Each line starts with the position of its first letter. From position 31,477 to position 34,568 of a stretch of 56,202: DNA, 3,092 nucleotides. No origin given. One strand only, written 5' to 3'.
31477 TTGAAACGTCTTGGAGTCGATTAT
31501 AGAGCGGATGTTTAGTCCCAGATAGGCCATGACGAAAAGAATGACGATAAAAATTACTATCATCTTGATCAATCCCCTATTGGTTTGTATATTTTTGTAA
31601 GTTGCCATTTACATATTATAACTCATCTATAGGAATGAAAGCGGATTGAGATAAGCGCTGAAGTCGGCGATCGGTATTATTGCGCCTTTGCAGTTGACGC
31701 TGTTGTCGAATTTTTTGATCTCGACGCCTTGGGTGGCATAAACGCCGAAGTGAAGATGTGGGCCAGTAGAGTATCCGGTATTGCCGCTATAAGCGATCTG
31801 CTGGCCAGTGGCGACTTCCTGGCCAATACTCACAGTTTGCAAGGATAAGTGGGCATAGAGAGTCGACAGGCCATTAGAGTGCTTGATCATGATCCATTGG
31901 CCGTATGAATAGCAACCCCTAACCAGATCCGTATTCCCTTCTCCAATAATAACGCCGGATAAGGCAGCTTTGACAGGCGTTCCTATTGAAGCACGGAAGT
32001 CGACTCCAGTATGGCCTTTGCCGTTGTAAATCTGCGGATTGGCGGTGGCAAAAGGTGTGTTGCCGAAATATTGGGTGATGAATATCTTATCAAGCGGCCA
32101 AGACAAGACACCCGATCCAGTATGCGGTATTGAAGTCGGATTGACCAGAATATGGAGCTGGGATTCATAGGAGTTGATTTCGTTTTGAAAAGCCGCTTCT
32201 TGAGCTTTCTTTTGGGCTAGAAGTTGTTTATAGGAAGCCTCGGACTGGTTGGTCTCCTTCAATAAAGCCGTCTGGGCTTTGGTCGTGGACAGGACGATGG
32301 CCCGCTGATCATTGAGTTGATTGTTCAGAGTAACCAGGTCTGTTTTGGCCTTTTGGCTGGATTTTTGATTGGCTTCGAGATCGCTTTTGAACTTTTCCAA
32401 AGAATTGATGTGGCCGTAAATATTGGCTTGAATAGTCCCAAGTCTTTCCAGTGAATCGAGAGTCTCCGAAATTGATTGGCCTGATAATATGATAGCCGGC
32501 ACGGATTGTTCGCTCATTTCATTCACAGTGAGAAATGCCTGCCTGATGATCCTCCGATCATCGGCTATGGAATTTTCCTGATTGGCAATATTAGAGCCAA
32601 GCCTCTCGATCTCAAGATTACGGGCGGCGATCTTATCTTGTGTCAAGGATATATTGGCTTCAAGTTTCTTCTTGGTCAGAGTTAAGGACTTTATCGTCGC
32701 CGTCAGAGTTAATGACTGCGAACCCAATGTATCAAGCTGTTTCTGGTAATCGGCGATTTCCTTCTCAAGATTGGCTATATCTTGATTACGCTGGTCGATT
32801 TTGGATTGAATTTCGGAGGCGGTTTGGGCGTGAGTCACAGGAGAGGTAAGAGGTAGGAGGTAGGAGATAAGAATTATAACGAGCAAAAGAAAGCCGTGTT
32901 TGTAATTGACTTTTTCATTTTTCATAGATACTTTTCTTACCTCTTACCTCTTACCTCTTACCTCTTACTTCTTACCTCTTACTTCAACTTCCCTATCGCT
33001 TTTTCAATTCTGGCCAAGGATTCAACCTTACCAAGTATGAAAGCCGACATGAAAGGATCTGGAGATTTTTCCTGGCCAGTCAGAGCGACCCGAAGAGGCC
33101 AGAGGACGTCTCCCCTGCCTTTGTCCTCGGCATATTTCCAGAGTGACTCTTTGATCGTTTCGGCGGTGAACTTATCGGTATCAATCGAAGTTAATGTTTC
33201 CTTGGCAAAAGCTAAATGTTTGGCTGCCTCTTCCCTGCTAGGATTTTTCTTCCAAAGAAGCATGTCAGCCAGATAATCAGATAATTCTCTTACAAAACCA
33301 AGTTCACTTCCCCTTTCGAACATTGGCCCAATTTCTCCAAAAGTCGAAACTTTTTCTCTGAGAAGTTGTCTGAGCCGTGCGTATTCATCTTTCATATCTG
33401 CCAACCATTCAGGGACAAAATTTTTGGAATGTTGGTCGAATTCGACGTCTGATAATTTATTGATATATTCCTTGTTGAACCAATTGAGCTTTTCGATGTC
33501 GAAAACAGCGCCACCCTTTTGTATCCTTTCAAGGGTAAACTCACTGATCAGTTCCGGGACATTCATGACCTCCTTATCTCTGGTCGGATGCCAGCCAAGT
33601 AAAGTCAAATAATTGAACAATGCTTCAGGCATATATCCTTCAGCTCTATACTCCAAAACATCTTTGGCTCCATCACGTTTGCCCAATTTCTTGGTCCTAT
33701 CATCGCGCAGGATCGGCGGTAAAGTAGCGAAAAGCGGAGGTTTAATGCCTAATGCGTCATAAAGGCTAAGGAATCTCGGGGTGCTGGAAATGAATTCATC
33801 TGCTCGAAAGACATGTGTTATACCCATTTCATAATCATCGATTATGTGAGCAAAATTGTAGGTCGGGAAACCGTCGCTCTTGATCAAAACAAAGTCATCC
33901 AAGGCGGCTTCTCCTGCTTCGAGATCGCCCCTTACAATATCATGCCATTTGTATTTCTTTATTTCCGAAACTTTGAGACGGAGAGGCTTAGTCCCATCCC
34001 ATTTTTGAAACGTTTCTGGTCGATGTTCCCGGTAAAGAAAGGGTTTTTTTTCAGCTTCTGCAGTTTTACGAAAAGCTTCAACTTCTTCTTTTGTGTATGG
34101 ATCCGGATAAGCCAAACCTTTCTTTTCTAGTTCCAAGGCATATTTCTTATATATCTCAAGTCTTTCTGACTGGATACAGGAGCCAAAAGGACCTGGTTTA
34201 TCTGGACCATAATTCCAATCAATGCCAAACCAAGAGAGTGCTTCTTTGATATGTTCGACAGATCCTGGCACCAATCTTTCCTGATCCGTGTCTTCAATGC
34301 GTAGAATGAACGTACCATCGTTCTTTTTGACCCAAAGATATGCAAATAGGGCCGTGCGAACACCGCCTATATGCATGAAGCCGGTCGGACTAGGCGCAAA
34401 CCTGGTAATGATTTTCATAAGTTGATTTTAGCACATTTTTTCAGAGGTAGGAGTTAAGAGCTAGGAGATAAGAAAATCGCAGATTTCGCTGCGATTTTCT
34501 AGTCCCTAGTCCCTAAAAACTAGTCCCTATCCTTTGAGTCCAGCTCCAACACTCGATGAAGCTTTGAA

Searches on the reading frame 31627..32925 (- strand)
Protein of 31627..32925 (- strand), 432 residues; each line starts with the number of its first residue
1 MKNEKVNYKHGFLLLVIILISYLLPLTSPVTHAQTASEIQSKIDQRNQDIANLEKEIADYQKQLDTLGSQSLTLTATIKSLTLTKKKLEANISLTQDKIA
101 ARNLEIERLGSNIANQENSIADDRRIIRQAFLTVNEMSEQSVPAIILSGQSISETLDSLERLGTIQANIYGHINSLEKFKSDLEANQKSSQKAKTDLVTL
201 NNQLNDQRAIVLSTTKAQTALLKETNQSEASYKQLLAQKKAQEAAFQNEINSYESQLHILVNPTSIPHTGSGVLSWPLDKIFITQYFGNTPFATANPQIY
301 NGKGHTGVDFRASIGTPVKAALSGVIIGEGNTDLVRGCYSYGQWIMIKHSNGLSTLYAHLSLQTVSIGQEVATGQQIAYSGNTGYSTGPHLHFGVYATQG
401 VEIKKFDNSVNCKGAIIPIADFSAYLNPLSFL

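Call 11: search_protein_families(library=pfam, proteins=[window:31627-32925:-], max_evalue=0.01)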
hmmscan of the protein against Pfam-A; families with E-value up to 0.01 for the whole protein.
window:31627-32925:- (432 aa): 2 families
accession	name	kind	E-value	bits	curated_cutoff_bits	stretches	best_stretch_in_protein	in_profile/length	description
PF01551.29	Peptidase_M23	-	8.3e-29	100.1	28.7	1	304-398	2-90/96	Peptidase family M23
PF08614.16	ATG16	-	0.0014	19.3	33.7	0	34-127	60-153/200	Autophagy protein 16 (ATG16)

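Call 51: find_homologous_proteins(query=window:31627-32925:-, max_evalue=1e-60)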
Query window:31627-32925:- (432 aa): 5189 proteins with E <= 1e-60 among 8000 candidates; the best 120 are listed.
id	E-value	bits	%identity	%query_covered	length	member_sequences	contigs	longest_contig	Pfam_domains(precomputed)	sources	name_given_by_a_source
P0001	8.0e-277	936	100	100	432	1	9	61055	PF01551.30,PF23649.2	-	-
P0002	7.1e-202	689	72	99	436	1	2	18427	PF01551.30,PF07902.17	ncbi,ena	-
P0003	2.6e-196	671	70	98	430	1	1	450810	PF01551.30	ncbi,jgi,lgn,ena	ncbi:MAG: peptidoglycan DD-metalloendopeptidase family protein [Candidatus Paceibacterota bacterium]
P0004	1.2e-184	632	66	99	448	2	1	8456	PF01551.30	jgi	-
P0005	1.3e-182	625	69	96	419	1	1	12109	PF01551.30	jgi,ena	jgi:murein DD-endopeptidase MepM/ murein hydrolase activator NlpD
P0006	6.4e-177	607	64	100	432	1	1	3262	PF01551.30,PF23649.2,PF19220.7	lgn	-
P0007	2.9e-176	605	66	94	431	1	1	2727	PF01551.30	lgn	-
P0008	4.0e-176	604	66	97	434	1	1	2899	PF01551.30,PF11559.14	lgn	-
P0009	4.3e-176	604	66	96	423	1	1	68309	PF01551.30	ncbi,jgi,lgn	ncbi:MAG: peptidoglycan DD-metalloendopeptidase family protein [Candidatus Paceibacterota bacterium]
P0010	6.6e-175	600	67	91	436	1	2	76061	PF01551.30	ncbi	-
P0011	5.1e-174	597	63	97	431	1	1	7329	PF01551.30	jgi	jgi:murein DD-endopeptidase MepM/ murein hydrolase activator NlpD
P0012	1.2e-173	596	64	97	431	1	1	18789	PF01551.30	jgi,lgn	-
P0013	3.8e-173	594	62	97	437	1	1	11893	PF01551.30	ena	-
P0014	1.2e-171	589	64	93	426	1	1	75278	PF01551.30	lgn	-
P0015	6.9e-169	580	62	97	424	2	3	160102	PF01551.30,PF23649.2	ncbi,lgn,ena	-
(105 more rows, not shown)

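Call 52: find_encoding_contigs(protein=P0003, flank=9000, max_places=1)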
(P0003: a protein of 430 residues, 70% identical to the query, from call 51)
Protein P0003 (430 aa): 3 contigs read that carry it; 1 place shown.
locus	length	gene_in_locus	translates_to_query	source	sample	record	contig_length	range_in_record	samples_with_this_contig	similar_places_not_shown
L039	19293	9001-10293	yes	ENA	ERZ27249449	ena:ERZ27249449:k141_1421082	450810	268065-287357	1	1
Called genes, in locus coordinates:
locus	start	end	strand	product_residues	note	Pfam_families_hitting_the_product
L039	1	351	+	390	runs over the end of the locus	PF00044:Gp_dh_N, PF02800:Gp_dh_C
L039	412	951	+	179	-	PF02661:Fic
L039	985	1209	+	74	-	PF21956:DUF6922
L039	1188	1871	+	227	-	PF08843:AbiEii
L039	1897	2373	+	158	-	PF02502:LacAB_rpiB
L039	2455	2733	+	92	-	PF04221:RelB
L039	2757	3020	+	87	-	PF15738:YafQ_toxin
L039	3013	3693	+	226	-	PF00834:Ribul_P_3_epim, PF00977:His_biosynth (faint)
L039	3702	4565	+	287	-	PF13292:DXP_synthase_N (weak), PF00456:Transketolase_N, PF00676:E1_dh (weak)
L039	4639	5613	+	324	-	PF02779:Transket_pyr, PF02780:Transketolase_C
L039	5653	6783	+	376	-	PF03033:Glyco_transf_28, PF04101:Glyco_tran_28_C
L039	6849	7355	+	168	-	PF23951:DUF7282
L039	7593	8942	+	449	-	PF00749:tRNA-synt_1c, PF19269:Anticodon_2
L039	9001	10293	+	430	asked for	PF01551:Peptidase_M23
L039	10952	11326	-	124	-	PF05014:Nuc_deoxyrib_tr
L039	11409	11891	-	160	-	-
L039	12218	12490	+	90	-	PF01016:Ribosomal_L27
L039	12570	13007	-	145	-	PF01281:Ribosomal_L9_N, PF03948:Ribosomal_L9_C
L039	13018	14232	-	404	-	PF00595:PDZ, PF13180:PDZ_2 (weak), PF17820:PDZ_6, PF03572:Peptidase_S41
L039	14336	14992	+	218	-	PF14360:PAP2_C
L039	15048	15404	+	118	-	PF01050:MannoseP_isomer, PF07883:Cupin_2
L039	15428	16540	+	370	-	PF04041:Glyco_hydro_130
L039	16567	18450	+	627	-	PF04041:Glyco_hydro_130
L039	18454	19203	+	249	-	PF00702:Hydrolase (faint), PF08282:Hydrolase_3, PF03332:PMM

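Call 53: find_encoding_contigs(protein=P0002, flank=9000, max_places=1)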
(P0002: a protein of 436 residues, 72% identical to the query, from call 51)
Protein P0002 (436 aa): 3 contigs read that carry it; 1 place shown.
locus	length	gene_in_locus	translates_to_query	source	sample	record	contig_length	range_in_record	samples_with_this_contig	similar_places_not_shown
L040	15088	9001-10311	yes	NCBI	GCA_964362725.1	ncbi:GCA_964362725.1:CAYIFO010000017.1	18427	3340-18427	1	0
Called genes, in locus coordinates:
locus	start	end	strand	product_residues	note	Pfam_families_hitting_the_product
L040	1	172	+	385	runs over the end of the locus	PF00226:DnaJ, PF01556:DnaJ_C, PF00684:DnaJ_CXXCXGXG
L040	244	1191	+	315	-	PF00579:tRNA-synt_1b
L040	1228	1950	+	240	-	PF02616:SMC_ScpA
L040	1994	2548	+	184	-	PF04079:SMC_ScpB, PF01047:MarR (faint)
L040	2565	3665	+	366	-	PF01098:FTSW_RODA_SPOVE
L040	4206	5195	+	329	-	PF01636:APH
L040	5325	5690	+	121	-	-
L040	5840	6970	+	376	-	PF03033:Glyco_transf_28, PF04101:Glyco_tran_28_C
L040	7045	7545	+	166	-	PF23951:DUF7282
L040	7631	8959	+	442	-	PF00749:tRNA-synt_1c, PF19269:Anticodon_2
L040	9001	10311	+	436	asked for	PF07902:Gp58 (weak), PF01551:Peptidase_M23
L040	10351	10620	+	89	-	-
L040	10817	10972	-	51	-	-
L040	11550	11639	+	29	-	-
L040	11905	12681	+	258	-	PF01936:NYN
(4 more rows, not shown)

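Call 54: find_encoding_contigs(protein=P0009, flank=9000, max_places=1)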
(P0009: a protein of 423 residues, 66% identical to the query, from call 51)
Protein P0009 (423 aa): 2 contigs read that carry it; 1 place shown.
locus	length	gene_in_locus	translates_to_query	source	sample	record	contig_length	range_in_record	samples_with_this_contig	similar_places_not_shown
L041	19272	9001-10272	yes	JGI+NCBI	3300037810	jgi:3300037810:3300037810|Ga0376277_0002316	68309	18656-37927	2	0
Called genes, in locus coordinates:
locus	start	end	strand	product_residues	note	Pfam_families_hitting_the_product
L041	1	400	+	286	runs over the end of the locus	PF02498:Bro-N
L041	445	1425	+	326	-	PF00579:tRNA-synt_1b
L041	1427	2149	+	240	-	PF02616:SMC_ScpA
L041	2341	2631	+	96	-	-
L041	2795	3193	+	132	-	-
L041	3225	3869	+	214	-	PF04079:SMC_ScpB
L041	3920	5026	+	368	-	PF01098:FTSW_RODA_SPOVE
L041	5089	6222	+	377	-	PF03033:Glyco_transf_28, PF02684:LpxB (faint), PF04101:Glyco_tran_28_C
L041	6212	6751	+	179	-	PF07963:N_methyl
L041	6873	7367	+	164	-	PF23951:DUF7282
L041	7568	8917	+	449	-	PF00749:tRNA-synt_1c, PF19269:Anticodon_2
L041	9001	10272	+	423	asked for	PF01551:Peptidase_M23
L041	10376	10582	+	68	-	-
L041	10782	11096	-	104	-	-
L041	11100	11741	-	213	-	-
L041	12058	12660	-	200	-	-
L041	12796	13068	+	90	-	PF01016:Ribosomal_L27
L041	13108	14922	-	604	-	PF13304:AAA_21 (faint), PF00005:ABC_tran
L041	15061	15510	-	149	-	-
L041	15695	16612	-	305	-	PF03575:Peptidase_S51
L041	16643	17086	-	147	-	PF01281:Ribosomal_L9_N, PF03948:Ribosomal_L9_C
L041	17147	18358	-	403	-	PF00595:PDZ, PF13180:PDZ_2 (weak), PF17820:PDZ_6, PF03572:Peptidase_S41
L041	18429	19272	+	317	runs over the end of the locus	PF00413:Peptidase_M10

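Call 55: find_encoding_contigs(protein=P0010, flank=9000, max_places=1)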
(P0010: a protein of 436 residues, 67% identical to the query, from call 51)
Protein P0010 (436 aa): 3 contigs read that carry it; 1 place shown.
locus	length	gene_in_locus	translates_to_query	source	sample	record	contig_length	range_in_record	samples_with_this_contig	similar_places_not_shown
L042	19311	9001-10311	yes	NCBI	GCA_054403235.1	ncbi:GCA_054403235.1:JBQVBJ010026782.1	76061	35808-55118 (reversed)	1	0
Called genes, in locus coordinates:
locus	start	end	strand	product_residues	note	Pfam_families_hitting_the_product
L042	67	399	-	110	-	-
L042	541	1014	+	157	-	-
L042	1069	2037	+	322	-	PF00579:tRNA-synt_1b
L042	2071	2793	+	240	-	PF02616:SMC_ScpA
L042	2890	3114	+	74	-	-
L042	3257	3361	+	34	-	-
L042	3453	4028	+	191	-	PF04079:SMC_ScpB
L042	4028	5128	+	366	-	PF01098:FTSW_RODA_SPOVE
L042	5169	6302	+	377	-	PF03033:Glyco_transf_28, PF04101:Glyco_tran_28_C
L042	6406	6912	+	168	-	PF23951:DUF7282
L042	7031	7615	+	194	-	-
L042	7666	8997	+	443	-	PF00749:tRNA-synt_1c, PF19269:Anticodon_2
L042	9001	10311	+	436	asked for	PF01551:Peptidase_M23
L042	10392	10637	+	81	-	-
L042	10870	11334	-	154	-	-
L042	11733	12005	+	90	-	PF01016:Ribosomal_L27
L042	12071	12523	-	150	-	PF01281:Ribosomal_L9_N, PF03948:Ribosomal_L9_C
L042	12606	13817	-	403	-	PF00595:PDZ, PF13180:PDZ_2, PF17820:PDZ_6, PF03572:Peptidase_S41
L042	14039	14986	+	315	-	PF01544:CorA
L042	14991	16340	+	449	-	PF01406:tRNA-synt_1e, PF09334:tRNA-synt_1g (faint), PF23493:CysS_C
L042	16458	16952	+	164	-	-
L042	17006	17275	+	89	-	-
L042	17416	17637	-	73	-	-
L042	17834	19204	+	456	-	PF00772:DnaB, PF13481:AAA_25, PF03796:DnaB_C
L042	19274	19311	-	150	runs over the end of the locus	-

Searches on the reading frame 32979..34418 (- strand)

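Call 11: search_protein_families(library=pfam, proteins=[window:32979-34418:-], max_evalue=0.01)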
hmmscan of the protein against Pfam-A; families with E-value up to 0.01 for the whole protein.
window:32979-34418:- (479 aa): 2 families
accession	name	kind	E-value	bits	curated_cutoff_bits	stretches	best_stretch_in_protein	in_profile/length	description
PF00749.27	tRNA-synt_1c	-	4.3e-84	282.5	23.4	1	2-313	1-314/314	tRNA synthetases class I (E and Q), catalytic domain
PF19269.4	Anticodon_2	-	1.1e-19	71.6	23.6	1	341-475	11-141/141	Anticodon binding domain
